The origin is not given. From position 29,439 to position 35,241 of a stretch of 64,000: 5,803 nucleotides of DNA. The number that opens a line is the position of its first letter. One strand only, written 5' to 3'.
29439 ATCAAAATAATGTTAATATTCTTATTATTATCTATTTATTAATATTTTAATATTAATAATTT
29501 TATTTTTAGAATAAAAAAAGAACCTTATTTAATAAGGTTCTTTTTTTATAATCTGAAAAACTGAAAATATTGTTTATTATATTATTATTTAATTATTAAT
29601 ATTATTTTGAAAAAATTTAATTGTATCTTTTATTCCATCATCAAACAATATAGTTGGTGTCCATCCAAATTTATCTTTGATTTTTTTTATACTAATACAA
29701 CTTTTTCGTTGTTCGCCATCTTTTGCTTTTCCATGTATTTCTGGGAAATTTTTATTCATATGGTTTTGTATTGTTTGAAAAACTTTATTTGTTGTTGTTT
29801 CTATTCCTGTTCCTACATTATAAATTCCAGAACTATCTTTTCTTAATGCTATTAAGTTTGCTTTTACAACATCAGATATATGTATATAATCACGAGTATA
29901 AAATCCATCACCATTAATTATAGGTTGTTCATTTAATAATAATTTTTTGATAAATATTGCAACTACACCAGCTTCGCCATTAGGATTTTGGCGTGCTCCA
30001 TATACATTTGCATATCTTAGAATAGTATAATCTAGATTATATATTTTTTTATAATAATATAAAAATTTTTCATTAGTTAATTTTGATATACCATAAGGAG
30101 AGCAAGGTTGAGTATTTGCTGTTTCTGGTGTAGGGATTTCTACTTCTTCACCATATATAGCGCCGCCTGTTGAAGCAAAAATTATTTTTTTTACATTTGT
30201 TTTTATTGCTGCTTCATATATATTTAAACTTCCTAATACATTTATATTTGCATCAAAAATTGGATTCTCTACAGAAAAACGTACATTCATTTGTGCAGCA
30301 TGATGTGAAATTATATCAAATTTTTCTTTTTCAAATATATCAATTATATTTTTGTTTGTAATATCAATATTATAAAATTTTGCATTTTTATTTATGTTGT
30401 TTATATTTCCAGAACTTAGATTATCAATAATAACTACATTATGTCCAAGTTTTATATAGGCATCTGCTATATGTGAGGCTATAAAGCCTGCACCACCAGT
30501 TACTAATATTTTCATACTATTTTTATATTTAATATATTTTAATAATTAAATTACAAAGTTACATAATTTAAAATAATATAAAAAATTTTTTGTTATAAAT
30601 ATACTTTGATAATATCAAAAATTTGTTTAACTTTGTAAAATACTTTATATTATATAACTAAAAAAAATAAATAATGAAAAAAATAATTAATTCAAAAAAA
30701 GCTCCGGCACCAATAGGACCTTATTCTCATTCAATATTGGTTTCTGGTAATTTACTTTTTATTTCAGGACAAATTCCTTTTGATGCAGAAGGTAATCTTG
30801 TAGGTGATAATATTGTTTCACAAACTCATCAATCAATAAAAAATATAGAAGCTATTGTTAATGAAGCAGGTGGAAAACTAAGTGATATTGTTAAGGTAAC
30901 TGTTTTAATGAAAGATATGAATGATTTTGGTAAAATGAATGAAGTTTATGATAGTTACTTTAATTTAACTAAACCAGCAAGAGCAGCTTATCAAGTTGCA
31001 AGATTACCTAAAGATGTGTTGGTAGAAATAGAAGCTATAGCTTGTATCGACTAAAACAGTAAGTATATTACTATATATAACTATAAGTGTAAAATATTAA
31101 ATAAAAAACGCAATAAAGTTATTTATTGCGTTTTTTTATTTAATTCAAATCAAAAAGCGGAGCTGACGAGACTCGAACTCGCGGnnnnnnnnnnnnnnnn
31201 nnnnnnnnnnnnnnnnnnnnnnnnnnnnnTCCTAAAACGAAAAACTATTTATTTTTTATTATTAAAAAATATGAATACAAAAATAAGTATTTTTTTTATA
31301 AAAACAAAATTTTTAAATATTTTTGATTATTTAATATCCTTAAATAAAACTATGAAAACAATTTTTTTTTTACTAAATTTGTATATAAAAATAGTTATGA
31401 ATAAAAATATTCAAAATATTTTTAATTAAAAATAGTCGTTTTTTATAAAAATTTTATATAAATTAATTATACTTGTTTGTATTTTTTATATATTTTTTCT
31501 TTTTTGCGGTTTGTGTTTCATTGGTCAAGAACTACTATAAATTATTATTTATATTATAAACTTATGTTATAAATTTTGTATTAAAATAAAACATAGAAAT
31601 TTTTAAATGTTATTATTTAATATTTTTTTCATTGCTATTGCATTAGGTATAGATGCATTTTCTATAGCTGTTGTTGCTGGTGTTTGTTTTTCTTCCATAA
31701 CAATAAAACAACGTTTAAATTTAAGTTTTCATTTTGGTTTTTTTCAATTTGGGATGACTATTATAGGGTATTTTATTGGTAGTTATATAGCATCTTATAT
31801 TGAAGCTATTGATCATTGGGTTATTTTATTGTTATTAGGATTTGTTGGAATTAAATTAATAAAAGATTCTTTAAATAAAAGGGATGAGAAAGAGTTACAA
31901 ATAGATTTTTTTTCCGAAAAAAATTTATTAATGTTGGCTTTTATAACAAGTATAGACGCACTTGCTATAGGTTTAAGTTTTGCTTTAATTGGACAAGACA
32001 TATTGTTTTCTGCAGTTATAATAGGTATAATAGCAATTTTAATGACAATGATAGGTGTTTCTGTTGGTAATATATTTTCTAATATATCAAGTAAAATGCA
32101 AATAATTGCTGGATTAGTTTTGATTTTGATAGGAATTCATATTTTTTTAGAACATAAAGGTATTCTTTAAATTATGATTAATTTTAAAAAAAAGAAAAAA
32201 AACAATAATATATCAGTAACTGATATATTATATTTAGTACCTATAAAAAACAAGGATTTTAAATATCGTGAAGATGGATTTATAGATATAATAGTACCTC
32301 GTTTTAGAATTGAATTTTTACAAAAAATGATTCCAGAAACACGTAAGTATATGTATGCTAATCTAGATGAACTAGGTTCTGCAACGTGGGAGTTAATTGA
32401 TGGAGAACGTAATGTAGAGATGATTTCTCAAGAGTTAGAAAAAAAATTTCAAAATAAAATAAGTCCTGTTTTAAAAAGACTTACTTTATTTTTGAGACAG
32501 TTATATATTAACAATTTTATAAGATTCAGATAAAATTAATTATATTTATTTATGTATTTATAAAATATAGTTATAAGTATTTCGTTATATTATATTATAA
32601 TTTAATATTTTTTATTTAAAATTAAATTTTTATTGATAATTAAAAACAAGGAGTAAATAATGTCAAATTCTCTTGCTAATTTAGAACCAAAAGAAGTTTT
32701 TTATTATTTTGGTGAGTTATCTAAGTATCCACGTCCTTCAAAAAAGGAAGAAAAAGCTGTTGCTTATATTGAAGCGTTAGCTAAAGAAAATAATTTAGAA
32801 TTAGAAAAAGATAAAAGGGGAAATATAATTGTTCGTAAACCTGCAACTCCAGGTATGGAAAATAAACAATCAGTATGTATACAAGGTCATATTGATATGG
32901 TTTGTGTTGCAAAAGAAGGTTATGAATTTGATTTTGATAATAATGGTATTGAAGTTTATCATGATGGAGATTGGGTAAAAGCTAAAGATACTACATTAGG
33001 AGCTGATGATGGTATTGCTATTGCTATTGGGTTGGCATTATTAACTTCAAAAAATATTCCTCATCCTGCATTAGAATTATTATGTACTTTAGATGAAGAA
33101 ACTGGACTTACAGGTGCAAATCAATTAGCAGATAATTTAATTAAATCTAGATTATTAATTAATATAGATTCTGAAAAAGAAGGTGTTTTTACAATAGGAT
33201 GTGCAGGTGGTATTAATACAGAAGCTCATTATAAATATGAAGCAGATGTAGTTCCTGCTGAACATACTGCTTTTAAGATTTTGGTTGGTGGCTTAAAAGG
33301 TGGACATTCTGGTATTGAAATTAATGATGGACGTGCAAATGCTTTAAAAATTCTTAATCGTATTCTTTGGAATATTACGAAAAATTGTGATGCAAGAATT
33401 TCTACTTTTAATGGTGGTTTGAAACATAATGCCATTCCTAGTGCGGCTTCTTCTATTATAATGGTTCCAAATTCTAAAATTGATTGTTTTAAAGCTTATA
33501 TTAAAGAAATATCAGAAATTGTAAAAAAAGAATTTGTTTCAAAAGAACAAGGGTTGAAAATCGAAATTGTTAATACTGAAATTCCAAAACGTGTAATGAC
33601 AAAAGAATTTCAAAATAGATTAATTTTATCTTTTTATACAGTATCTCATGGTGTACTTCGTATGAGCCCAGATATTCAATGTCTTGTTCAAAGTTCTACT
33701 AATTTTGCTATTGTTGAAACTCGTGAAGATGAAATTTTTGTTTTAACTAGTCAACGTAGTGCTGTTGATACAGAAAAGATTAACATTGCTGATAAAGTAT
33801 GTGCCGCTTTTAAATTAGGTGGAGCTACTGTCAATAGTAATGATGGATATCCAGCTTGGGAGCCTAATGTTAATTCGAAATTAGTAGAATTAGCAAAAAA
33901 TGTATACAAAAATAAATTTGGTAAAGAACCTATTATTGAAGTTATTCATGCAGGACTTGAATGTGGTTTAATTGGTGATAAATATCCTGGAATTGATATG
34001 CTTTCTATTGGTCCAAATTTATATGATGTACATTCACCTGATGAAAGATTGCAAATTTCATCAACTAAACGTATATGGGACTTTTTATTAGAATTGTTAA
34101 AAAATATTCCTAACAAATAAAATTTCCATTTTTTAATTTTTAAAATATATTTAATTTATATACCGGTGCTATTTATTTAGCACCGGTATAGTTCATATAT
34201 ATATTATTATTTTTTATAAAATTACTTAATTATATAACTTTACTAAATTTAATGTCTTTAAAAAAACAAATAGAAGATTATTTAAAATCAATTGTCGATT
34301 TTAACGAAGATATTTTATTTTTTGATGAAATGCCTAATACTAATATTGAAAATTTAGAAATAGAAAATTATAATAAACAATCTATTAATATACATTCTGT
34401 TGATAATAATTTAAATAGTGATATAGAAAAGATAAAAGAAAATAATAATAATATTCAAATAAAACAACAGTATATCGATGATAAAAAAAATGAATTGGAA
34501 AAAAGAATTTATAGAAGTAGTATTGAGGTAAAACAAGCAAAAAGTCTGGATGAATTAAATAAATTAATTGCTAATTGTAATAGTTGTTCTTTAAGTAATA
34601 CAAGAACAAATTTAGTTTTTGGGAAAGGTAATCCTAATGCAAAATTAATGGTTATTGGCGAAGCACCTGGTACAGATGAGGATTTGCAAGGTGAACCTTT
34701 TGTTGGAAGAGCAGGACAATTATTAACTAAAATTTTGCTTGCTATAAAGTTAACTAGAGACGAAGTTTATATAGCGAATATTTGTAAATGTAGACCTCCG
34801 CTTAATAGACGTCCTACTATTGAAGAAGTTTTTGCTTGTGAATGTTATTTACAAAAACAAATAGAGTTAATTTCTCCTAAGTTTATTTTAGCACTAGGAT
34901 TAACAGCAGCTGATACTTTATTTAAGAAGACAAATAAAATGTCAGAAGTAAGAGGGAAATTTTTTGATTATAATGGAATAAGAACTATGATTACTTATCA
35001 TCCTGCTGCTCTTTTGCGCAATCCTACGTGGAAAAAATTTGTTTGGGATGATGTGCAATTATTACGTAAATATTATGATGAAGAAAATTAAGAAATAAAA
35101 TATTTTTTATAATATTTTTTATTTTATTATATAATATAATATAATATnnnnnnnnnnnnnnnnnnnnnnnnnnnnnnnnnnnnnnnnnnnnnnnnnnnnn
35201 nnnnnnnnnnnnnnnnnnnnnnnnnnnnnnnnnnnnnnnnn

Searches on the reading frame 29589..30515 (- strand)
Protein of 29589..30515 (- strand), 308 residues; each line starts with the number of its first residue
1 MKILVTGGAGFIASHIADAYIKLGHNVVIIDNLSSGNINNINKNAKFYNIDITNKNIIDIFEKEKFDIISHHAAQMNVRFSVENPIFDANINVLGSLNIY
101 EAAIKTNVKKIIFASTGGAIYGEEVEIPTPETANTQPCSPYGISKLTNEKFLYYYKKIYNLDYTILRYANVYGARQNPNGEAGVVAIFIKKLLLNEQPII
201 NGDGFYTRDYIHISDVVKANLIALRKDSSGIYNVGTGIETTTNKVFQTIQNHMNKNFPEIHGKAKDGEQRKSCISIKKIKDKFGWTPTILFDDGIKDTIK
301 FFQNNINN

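Call 7: search_protein_families(library=pfam, proteins=[window:29589-30515:-], max_evalue=0.01)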
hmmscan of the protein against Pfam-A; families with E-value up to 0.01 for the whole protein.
window:29589-30515:- (308 aa): 9 families
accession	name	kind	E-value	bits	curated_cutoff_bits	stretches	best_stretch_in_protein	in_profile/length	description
PF01370.27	Epimerase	-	3.5e-58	197.3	20.9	1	3-235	1-240/240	NAD dependent epimerase/dehydratase family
PF16363.11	GDP_Man_Dehyd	-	7.4e-53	180.6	27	1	4-298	1-332/332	GDP-mannose 4,6 dehydratase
PF02719.21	Polysacc_synt_2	-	5.1e-16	59.2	20.2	1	3-227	1-220/293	Polysaccharide biosynthesis protein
PF04321.23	RmlD_sub_bind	-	6.5e-15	55.4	27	1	1-177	1-157/287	RmlD substrate binding domain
PF01073.25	3Beta_HSD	-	7.2e-13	48.6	22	1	4-226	1-231/280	3-beta hydroxysteroid dehydrogenase/isomerase family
PF07993.18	NAD_binding_4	-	5.3e-07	29.5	20.1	1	64-177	87-210/258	Male sterility protein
PF13460.12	NAD_binding_10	-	4.5e-05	23.8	27.2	1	7-171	1-146/184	NAD(P)H-binding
PF05368.20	NmrA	-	0.0006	19.9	27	1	2-119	4-110/298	NmrA-like family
PF00106.31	adh_short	-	0.0052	16.7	26.6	1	3-56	3-62/195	short chain dehydrogenase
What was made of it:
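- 29589..30515 (-): Downstream neighbour, an NAD-dependent sugar epimerase/dehydratase, convergent (context). PF01370 E 3.5e-58 (call 7)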

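Call 8: search_protein_families(library=ncbifam, proteins=[window:29589-30515:-], max_evalue=0.01)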
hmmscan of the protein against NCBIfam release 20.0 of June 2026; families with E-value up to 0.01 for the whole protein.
window:29589-30515:- (308 aa): 39 families (the best 25 are shown)
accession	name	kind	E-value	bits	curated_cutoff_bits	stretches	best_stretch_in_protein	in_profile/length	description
TIGR01179.1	galE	equivalog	3e-54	184.1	262.3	1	2-304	1-327/332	UDP-glucose 4-epimerase GalE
TIGR01181.1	dTDP_gluc_dehyt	equivalog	5.2e-47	160.5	365.1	1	2-305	1-314/321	dTDP-glucose 4,6-dehydratase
NF011728.1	PRK15181.1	equivalog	8.8e-37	126.9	760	1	3-303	18-338/348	Vi polysaccharide biosynthesis UDP-N-acetylglucosaminuronic acid C-4 epimerase TviC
NF007956.0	PRK10675.1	subfamily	9e-36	123.7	394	1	1-303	1-330/338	UDP-glucose 4-epimerase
TIGR02197.1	heptose_epim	equivalog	2.3e-35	122.3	274.6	1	3-300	1-311/316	ADP-glyceromanno-heptose 6-epimerase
TIGR04180.1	EDH_00030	hypoth_equivalog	3.4e-34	118.3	475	1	3-288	1-295/297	NAD-dependent 4,6-dehydratase LegB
NF007490.0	PRK10084.1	subfamily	3.3e-23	82.3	649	2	131-306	157-338/361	dTDP-glucose 4,6-dehydratase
NF008360.0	PRK11150.1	equivalog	2.7e-21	76.1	452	1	3-255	2-256/310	ADP-glyceromanno-heptose 6-epimerase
NF007582.0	PRK10217.1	equivalog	5.2e-21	75.1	698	1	2-305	3-334/355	dTDP-glucose 4,6-dehydratase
NF047922.1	GDPFucSynFcl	equivalog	2.1e-18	66.8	500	1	31-306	20-305/308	GDP-L-fucose synthase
TIGR01472.1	gmd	equivalog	9.1e-16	58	415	1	31-257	43-272/342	GDP-mannose 4,6-dehydratase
TIGR02622.1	CDP_4_6_dhtase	equivalog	2.2e-15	56.7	278.45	1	2-305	6-333/352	CDP-glucose 4,6-dehydratase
NF043036.1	ErythonDh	equivalog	1.2e-13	51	325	1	1-179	1-187/321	D-erythronate dehydrogenase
TIGR03466.1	HpnA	hypoth_equivalog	8.1e-13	48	367.65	1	1-260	1-253/327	hopanoid-associated sugar epimerase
NF008872.0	PRK11908.1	equivalog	1e-12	47.8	294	1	1-265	2-282/349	bifunctional UDP-4-keto-pentose/UDP-xylose synthase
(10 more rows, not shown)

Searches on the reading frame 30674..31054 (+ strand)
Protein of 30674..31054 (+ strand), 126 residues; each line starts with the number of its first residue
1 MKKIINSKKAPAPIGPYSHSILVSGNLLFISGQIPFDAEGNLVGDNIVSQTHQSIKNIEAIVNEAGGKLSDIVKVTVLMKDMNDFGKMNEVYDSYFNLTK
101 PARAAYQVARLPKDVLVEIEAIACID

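Call 7: search_protein_families(library=pfam, proteins=[window:30674-31054:+], max_evalue=0.01)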
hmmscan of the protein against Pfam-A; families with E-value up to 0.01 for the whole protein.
window:30674-31054:+ (126 aa): 1 family
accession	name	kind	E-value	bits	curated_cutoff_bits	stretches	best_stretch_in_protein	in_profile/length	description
PF01042.26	Ribonuc_L-PSP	-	5.7e-42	143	27.3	1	8-124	2-120/121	Endoribonuclease L-PSP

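Call 8: search_protein_families(library=ncbifam, proteins=[window:30674-31054:+], max_evalue=0.01)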
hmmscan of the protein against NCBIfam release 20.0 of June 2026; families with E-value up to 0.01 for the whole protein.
window:30674-31054:+ (126 aa): 3 families
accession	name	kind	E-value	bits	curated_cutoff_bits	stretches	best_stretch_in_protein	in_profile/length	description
TIGR00004.1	TIGR00004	subfamily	3.2e-48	163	106.25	1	2-124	1-124/125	Rid family detoxifying hydrolase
NF008490.0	PRK11401.1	equivalog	1.2e-33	115.8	222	1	1-124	1-126/129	enamine/imine deaminase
TIGR03610.1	RutC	equivalog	8.3e-24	84.1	169.1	1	2-125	3-126/127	pyrimidine utilization protein C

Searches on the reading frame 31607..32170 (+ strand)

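Call 7: search_protein_families(library=pfam, proteins=[window:31607-32170:+], max_evalue=0.01)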
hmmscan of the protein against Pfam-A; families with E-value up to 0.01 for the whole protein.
window:31607-32170:+ (187 aa): 1 family
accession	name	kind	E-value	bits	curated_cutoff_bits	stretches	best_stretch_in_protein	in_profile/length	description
PF02659.21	Mntp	-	5.4e-41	140.3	24.4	1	31-180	2-152/152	Putative manganese efflux pump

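Call 8: search_protein_families(library=ncbifam, proteins=[window:31607-32170:+], max_evalue=0.01)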
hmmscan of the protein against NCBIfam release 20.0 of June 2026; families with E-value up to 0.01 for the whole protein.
window:31607-32170:+ (187 aa): 3 families
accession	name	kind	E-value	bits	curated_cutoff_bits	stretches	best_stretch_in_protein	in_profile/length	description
NF008546.0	PRK11469.1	equivalog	1.1e-17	64.3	214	1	7-183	7-185/188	manganese efflux pump MntP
TIGR02840.1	spore_YtaF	equivalog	2.3e-07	30.5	149.6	1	106-178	130-204/206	sporulation membrane protein YtaF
NF045939.1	MHJ_0274_fam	hypoth_equivalog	0.009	15.7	80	1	72-119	10-57/165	MHJ_0274 family protein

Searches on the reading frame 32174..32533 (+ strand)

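Call 67: search_protein_families(library=pfam, proteins=[window:32174-32533:+], max_evalue=0.00001)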
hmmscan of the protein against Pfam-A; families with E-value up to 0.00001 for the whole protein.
window:32174-32533:+ (119 aa): 1 family
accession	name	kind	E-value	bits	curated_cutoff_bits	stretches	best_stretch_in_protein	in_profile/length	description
PF05402.18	PqqD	-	5.4e-07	30.3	23.4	1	60-116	11-67/67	Coenzyme PQQ synthesis protein D (PqqD)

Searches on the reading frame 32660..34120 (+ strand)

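Call 67: search_protein_families(library=pfam, proteins=[window:32660-34120:+], max_evalue=0.00001)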
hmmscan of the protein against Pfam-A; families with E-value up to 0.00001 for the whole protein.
window:32660-34120:+ (486 aa): 2 families
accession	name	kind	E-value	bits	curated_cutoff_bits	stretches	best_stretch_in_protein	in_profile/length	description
PF01546.33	Peptidase_M20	-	1.9e-10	41.4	24.6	1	74-481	2-205/206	Peptidase family M20/M25/M40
PF07687.19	M20_dimer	-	7.3e-09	36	21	1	211-293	5-104/107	Peptidase dimerisation domain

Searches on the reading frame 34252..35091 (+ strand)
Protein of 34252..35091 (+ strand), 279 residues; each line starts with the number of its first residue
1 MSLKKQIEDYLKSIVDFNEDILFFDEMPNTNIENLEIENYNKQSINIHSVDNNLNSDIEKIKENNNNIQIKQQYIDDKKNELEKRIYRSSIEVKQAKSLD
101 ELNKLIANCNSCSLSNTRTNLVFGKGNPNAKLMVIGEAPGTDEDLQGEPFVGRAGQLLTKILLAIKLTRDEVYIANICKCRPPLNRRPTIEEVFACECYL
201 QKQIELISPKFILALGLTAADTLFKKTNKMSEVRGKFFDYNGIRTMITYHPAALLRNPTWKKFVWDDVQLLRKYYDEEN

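Call 67: search_protein_families(library=pfam, proteins=[window:34252-35091:+], max_evalue=0.00001)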
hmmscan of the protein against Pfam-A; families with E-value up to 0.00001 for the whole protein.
window:34252-35091:+ (279 aa): 1 family
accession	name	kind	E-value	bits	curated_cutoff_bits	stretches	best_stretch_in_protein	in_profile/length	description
PF03167.25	UDG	-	4.8e-37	127.6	24.3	1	123-268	1-140/141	Uracil DNA glycosylase superfamily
